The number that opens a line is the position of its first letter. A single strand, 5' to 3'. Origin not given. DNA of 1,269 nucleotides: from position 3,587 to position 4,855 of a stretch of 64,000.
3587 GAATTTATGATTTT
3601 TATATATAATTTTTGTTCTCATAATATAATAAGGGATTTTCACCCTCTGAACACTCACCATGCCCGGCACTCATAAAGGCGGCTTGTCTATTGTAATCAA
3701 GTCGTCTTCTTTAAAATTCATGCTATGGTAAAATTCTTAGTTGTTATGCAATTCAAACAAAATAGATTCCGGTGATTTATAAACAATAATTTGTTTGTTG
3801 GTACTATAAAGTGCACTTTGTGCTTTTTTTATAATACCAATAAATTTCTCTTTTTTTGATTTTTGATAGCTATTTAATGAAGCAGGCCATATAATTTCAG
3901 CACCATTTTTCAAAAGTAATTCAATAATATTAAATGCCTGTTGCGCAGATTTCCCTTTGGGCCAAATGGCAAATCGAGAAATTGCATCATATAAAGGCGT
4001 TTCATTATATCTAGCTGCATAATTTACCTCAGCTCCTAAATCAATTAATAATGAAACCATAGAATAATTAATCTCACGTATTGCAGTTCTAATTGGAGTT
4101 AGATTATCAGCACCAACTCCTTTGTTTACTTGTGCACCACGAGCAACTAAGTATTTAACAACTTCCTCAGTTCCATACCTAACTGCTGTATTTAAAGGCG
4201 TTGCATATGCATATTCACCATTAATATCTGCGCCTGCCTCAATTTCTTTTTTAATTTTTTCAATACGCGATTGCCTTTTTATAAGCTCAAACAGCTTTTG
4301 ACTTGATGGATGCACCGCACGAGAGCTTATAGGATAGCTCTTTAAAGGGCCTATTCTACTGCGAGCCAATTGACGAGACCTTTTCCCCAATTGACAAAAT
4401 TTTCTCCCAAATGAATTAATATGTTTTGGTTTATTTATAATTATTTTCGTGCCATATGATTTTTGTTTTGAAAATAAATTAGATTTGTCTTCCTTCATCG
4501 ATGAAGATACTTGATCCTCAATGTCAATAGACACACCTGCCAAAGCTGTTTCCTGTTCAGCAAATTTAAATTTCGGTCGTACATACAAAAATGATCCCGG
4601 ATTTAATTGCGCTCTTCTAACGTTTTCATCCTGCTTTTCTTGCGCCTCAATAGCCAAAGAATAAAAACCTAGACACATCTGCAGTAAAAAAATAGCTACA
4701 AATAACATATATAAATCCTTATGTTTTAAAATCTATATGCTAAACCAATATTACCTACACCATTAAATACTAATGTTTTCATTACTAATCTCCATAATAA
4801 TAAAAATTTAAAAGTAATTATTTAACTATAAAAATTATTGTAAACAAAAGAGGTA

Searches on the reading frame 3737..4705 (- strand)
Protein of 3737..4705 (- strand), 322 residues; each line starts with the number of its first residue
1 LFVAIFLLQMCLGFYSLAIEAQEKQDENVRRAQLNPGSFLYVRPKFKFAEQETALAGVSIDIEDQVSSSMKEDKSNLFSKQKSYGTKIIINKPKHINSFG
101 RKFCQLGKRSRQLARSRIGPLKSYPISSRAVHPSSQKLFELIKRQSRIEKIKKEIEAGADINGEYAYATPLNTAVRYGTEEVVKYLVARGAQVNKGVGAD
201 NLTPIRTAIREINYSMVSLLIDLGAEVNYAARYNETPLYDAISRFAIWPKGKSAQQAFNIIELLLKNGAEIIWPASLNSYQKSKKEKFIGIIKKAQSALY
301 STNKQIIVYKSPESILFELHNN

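Call 94: search_protein_families(library=pfam, proteins=[window:3737-4705:-], max_evalue=0.0001)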
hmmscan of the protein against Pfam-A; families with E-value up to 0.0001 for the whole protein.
window:3737-4705:- (322 aa): 5 families
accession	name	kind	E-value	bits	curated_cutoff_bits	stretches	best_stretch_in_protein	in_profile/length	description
PF12796.13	Ank_2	-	6.9e-13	49.4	27.3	1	154-229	16-88/90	Ankyrin repeats (3 copies)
PF13606.12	Ank_3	-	4.5e-10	39.2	22.3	0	168-194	3-29/30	Ankyrin repeat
PF00023.36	Ank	-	1.7e-08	34.7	21.1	0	169-194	4-29/33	Ankyrin repeat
PF13637.12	Ank_4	-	2.6e-05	24.9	22.7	0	174-221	4-50/50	Ankyrin repeats (many copies)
PF13857.12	Ank_5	-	3e-05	24.7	27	0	156-194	3-43/56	Ankyrin repeats (many copies)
